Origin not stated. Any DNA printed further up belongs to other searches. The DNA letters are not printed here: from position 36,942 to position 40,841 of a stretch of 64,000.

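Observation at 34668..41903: Candidate undescribed three-gene nucleotide/cofactor system: giant HD-NTase-GNAT-PRTase protein, atypical LDH-fold enzyme, Fe-S flavoprotein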

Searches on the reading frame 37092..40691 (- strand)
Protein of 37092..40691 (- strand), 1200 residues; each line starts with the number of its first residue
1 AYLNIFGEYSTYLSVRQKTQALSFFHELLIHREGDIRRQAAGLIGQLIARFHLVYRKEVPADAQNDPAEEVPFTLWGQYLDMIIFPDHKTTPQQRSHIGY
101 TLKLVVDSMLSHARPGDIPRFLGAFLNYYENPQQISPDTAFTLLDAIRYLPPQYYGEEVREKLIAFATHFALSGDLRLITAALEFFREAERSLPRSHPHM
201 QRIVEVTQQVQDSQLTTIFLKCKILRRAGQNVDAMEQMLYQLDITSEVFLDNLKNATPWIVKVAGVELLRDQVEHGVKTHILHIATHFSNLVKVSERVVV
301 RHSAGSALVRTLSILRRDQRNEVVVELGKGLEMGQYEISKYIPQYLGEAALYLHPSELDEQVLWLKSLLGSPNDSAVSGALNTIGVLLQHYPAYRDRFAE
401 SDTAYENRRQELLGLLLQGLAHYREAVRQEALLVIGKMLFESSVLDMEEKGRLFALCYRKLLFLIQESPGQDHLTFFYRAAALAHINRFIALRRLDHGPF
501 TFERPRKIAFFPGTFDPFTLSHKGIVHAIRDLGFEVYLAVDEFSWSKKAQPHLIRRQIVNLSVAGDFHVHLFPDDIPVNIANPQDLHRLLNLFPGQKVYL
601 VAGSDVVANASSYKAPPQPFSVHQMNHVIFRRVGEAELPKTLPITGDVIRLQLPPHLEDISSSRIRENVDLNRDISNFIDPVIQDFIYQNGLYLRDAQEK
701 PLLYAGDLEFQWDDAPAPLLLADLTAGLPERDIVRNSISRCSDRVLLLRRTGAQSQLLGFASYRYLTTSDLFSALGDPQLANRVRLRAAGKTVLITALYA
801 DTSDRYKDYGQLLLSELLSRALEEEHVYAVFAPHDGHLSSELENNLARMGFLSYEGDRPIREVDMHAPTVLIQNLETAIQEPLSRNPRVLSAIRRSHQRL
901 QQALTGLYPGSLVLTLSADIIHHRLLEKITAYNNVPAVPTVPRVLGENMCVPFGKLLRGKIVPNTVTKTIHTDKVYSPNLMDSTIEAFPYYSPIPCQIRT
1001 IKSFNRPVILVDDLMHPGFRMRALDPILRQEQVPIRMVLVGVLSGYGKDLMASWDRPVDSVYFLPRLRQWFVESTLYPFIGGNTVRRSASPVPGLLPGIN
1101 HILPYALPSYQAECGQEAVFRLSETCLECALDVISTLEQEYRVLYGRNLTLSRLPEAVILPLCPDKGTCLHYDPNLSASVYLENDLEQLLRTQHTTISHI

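Call 63: search_protein_representatives(protein=window:37092-40691:-)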
Query: 1200 residues. Proteins with E-value up to 0.001 (for the whole library): 934; up to 1e-10: 654; up to 1e-30: 320. The best 150 are listed.
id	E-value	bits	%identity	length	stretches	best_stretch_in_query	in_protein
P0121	0.0e+00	1674.5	65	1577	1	2-1191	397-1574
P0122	0.0e+00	1316.0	52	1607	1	1-1193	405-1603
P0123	0.0e+00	1301.2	52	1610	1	1-1192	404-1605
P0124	0.0e+00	1259.8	51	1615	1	1-1192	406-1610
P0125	0.0e+00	1166.6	50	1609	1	1-1195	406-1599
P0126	0.0e+00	1131.0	46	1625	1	1-1194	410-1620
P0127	0.0e+00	1130.2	49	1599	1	2-1194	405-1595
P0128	0.0e+00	1127.6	49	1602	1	1-1194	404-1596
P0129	0.0e+00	1068.2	59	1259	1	1-859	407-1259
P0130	0.0e+00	1022.5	46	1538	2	1-712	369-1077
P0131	0.0e+00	1013.0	44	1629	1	2-1193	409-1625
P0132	5.4e-299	1011.3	46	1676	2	1-937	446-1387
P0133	1.3e-295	1000.1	45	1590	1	1-1196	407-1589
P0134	1.9e-289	979.7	49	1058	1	243-1193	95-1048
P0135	2.2e-289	979.5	41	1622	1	1-1193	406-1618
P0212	3.4e-142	492.1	30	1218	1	6-1193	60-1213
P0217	1.8e-133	463.2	28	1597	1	2-1189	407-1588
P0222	5.2e-128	445.1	30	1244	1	2-1166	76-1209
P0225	6.8e-125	434.7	29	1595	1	2-1199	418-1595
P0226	2.0e-124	433.2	30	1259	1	1-1185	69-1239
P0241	1.4e-107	377.4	30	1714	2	230-1191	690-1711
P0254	2.7e-93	330.1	31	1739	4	243-632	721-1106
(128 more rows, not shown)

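Call 65: search_protein_families(library=pfam, proteins=[P0225, P0217, P0212, P0226, P0241, P0254], max_evalue=0.01)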
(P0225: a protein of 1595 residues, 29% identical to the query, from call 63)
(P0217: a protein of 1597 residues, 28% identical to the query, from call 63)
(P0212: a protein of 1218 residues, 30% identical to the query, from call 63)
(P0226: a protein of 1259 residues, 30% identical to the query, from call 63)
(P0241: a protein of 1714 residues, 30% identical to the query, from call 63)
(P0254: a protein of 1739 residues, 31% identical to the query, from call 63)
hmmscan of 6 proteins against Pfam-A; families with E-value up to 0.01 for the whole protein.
P0225 (1595 aa): 0 families

P0217 (1597 aa): 1 family
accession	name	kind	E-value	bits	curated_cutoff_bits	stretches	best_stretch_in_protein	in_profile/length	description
PF01966.28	HD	-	0.00024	21.8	22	1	175-255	1-86/116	HD domain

P0212 (1218 aa): 0 families

P0226 (1259 aa): 2 families
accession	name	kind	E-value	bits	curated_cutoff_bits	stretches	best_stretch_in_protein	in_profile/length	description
PF01467.32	CTP_transf_like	-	0.00074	20.2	21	1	564-670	1-100/133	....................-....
PF02985.28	HEAT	-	0.0063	17.1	23.5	0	89-115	1-27/31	HEAT repeat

P0241 (1714 aa): 2 families
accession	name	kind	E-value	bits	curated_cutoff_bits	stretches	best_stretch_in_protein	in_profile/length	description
PF01467.32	CTP_transf_like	-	8.4e-06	26.5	21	1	977-1147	2-132/133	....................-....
PF01966.28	HD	-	0.0003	21.5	22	1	201-286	2-97/116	HD domain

P0254 (1739 aa): 1 family
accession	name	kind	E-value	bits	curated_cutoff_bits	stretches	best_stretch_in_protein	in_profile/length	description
PF01467.32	CTP_transf_like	-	5.4e-06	27.1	21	1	987-1166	3-132/133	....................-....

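Call 66: find_homologous_proteins(query=P0225)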
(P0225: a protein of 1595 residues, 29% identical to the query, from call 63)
Query P0225 (1595 aa): 1403 proteins with E <= 0.001 among 8000 candidates; the best 120 are listed.
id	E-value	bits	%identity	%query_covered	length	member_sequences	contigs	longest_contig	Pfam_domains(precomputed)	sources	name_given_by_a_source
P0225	0.0e+0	3693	100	100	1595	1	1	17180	-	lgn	-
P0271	0.0e+0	2127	60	100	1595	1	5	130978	-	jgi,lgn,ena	-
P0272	0.0e+0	1947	55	100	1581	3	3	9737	-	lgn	-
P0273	0.0e+0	1570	47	100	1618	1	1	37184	-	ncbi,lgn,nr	ncbi:MAG: hypothetical protein JXR88_12975 [Clostridia bacterium]|nr:hypothetical protein [Clostridi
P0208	0.0e+0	1562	47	99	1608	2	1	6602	PF01467.33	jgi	jgi:nicotinic acid mononucleotide adenylyltransferase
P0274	0.0e+0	1542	46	100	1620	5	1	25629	-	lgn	-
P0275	0.0e+0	1531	47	100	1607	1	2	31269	-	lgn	-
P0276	0.0e+0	1530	46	100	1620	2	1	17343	-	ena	-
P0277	0.0e+0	1510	45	100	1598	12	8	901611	-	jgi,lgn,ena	-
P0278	0.0e+0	1488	45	100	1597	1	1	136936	-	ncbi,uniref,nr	ncbi:hypothetical protein EZV73_20235 [Acidaminobacter sp. JC074]|uniref:hypothetical protein n=1 Ta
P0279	0.0e+0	1479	46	99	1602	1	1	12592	-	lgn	-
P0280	0.0e+0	1408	44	99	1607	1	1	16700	-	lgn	-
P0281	0.0e+0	1359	43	100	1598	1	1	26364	PF01966.29,PF01467.33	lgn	-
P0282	0.0e+0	1303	43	97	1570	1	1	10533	-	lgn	-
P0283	0.0e+0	1169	38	99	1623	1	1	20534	-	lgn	-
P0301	4.7e-286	971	34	100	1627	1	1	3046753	PF01467.33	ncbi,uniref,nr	ncbi:cytidyltransferase [Crassaminicella thermophila]|uniref:nicotinate-nucleotide adenylyltransfera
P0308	3.1e-281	955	33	99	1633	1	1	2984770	-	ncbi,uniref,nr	ncbi:cytidyltransferase [Caloramator sp. E03]|uniref:cytidyltransferase n=1 Tax=Caloramator sp. E03 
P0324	2.7e-277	942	34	97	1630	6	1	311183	-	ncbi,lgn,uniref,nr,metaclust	ncbi:nucleotidyl transferase family protein [Acidaminobacter hydrogenoformans]|uniref:Nicotinic acid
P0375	1.1e-270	920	34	98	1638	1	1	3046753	PF01467.33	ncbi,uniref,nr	ncbi:cytidyltransferase [Crassaminicella thermophila]|uniref:nicotinate-nucleotide adenylyltransfera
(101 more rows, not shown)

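Call 67: find_encoding_contigs(protein=P0301, flank=8000, max_places=2)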
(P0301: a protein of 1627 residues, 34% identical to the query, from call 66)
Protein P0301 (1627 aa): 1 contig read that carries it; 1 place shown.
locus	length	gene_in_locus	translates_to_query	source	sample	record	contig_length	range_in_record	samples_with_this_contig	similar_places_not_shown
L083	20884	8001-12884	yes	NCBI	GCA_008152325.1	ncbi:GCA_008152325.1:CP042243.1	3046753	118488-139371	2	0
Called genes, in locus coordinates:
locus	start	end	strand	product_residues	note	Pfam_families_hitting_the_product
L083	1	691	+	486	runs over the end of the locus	PF00209:SNF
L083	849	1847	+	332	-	PF07991:KARI_N (weak), PF10727:Rossmann-like, PF03446:NAD_binding_2 (weak), PF03807:F420_oxidored, PF10728:DUF2520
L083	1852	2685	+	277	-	PF02548:Pantoate_transf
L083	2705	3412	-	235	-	PF00072:Response_reg, PF00486:Trans_reg_C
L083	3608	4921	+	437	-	PF07670:Gate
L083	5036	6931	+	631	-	PF02743:dCache_1, PF17201:Cache_3-Cache_2, PF00512:HisKA (weak), PF02518:HATPase_c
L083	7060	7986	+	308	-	PF03881:Fructosamin_kin, PF01163:RIO1 (faint), PF01633:Choline_kinase, PF01636:APH, PF06293:Kdo (faint)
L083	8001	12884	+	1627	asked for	PF01467:CTP_transf_like (weak)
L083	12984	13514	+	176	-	PF01336:tRNA_anti-codon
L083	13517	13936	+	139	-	PF01966:HD (weak)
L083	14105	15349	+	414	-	PF00990:GGDEF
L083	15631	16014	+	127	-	PF02261:Asp_decarbox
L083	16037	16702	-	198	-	-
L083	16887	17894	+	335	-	PF00356:LacI, PF00532:Peripla_BP_1, PF13407:Peripla_BP_4, PF13377:Peripla_BP_3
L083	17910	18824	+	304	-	PF00294:PfkB, PF08543:Phos_pyr_kin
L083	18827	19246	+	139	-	PF05025:RbsD_FucU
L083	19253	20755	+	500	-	PF02463:SMC_N (faint), PF00005:ABC_tran, PF09818:ABC_ATPase (faint), PF13304:AAA_21 (faint), PF00005:ABC_tran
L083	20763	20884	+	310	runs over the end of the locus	PF02653:BPD_transp_2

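Call 68: find_encoding_contigs(protein=P0308, flank=8000, max_places=2)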
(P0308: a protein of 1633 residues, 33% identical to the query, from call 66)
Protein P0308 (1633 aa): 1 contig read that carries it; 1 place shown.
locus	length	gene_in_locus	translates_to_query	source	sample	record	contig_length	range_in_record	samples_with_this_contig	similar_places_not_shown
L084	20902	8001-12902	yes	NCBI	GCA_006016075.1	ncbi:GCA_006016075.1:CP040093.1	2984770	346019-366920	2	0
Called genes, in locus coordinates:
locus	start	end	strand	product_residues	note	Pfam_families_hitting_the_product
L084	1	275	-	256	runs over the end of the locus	PF00005:ABC_tran, PF13304:AAA_21 (faint), PF12399:BCA_ABC_TP_C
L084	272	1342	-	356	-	PF02653:BPD_transp_2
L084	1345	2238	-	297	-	PF02653:BPD_transp_2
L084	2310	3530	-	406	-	PF13433:Peripla_BP_5, PF13458:Peripla_BP_6, PF01094:ANF_receptor, PF13433:Peripla_BP_5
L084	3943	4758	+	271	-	PF04607:RelA_SpoT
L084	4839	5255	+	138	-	PF01475:FUR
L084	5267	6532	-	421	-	PF01547:SBP_bac_1, PF13416:SBP_bac_8, PF13531:SBP_bac_11 (weak)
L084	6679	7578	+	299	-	-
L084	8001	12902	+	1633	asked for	-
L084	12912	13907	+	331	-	PF00056:Ldh_1_N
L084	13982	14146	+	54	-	-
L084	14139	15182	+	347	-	PF03358:FMN_red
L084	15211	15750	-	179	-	PF00156:Pribosyltran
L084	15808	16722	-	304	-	PF01479:S4, PF00849:PseudoU_synth_2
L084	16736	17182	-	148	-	PF01252:Peptidase_A8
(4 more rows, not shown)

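Call 69: find_encoding_contigs(protein=P0324, flank=8000, max_places=2)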
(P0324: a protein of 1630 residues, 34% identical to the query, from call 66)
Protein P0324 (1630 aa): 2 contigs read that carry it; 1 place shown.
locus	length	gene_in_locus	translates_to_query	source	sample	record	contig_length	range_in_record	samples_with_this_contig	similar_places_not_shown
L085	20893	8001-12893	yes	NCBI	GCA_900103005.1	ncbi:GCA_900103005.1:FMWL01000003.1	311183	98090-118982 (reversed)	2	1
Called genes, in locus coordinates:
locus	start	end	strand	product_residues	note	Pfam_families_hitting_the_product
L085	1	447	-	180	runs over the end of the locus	PF00583:Acetyltransf_1, PF13673:Acetyltransf_10 (weak), PF13508:Acetyltransf_7, PF08445:FR47 (weak)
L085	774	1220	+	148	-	PF16697:Yop-YscD_cpl, PF00498:FHA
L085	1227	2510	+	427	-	PF01098:FTSW_RODA_SPOVE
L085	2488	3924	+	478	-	PF21922:PBP_dimer_2, PF00905:Transpeptidase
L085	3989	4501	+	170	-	PF04832:SOUL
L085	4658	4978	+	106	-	PF02597:ThiS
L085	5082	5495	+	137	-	PF13237:Fer4_10 (weak), PF13247:Fer4_11, PF14697:Fer4_21 (weak), PF25160:LdpA_Fe-S-bd, PF00037:Fer4, PF13237:Fer4_10, PF12838:Fer4_7, PF13187:Fer4_9, +7 more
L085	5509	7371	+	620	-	PF02730:AFOR_N, PF01314:AFOR_C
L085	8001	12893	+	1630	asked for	-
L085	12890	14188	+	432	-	PF00056:Ldh_1_N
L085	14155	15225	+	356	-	PF03358:FMN_red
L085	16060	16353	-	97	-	-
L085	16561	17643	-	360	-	PF03193:RsgA_GTPase, PF00005:ABC_tran (faint), PF01926:MMR_HSR1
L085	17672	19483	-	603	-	-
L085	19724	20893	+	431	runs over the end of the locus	PF00149:Metallophos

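Call 70: find_encoding_contigs(protein=P0375, flank=8000, max_places=2)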
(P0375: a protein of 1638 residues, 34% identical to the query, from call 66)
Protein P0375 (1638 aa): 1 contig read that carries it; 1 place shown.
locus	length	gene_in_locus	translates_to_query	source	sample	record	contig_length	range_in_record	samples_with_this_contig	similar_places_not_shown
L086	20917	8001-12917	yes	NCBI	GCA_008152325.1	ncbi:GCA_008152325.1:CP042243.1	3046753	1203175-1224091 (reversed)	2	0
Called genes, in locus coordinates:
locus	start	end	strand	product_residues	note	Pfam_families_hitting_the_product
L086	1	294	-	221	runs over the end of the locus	PF01634:HisG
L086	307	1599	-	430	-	PF13393:tRNA-synt_His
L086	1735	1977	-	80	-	-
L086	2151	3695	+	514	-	PF01554:MatE, PF01943:Polysacc_synt, PF03023:MurJ, PF01554:MatE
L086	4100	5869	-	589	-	PF06480:FtsH_ext, PF05496:RuvB_N (weak), PF13191:AAA_16 (faint), PF00004:AAA, PF07728:AAA_5 (faint), PF20720:nSTAND3 (weak), PF17862:AAA_lid_3, PF01434:Peptidase_M41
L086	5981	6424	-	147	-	-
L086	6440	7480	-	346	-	PF04245:NA37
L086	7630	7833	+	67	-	-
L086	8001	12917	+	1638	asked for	PF01467:CTP_transf_like (weak)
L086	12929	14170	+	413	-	PF00056:Ldh_1_N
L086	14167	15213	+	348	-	PF03358:FMN_red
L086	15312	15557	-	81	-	PF13683:rve_3, PF13333:rve_2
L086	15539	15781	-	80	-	PF00665:rve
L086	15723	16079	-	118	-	PF13276:HTH_21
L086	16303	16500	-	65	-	PF01527:HTH_Tnp_1 (weak), PF13384:HTH_23, PF13518:HTH_28, PF13551:HTH_29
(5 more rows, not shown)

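Call 71: find_encoding_contigs(protein=P0212, flank=8000, max_places=3)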
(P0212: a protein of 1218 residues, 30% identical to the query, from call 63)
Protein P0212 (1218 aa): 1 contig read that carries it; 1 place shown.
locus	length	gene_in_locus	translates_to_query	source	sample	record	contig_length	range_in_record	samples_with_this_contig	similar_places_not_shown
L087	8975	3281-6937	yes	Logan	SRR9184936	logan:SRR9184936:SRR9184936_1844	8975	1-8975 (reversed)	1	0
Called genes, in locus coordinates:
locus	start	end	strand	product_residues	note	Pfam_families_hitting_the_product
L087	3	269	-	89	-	?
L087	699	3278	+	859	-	PF01326:PPDK_N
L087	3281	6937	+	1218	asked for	-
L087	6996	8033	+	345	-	PF13478:XdhC_C, PF02625:XdhC_CoxI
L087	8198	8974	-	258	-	?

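Call 78: find_encoding_contigs(protein=P0226, flank=8000, max_places=3)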
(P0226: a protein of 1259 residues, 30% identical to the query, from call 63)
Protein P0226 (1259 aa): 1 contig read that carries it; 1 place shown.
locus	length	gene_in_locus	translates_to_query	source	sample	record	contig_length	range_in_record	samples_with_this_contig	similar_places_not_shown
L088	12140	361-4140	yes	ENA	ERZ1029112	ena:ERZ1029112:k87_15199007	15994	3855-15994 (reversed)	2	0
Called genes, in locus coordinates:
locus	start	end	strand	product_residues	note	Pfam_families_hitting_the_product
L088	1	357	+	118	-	?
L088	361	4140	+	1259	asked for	-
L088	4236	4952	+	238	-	PF06161:DUF975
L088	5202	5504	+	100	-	PF20124:DUF6514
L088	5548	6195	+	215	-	PF01205:Impact_N, PF09186:DUF1949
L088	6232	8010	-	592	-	PF00009:GTP_EFTU, PF01926:MMR_HSR1 (weak), PF03144:GTP_EFTU_D2, PF22042:EF-G_D2, PF00679:EFG_C, PF21018:BipA_C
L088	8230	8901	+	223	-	PF00436:SSB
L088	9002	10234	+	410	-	PF13393:tRNA-synt_His, PF00587:tRNA-synt_2b (weak)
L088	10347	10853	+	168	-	PF02572:CobA_CobO_BtuR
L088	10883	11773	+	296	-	PF00701:DHDPS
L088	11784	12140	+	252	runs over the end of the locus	PF01113:DapB_N, PF05173:DapB_C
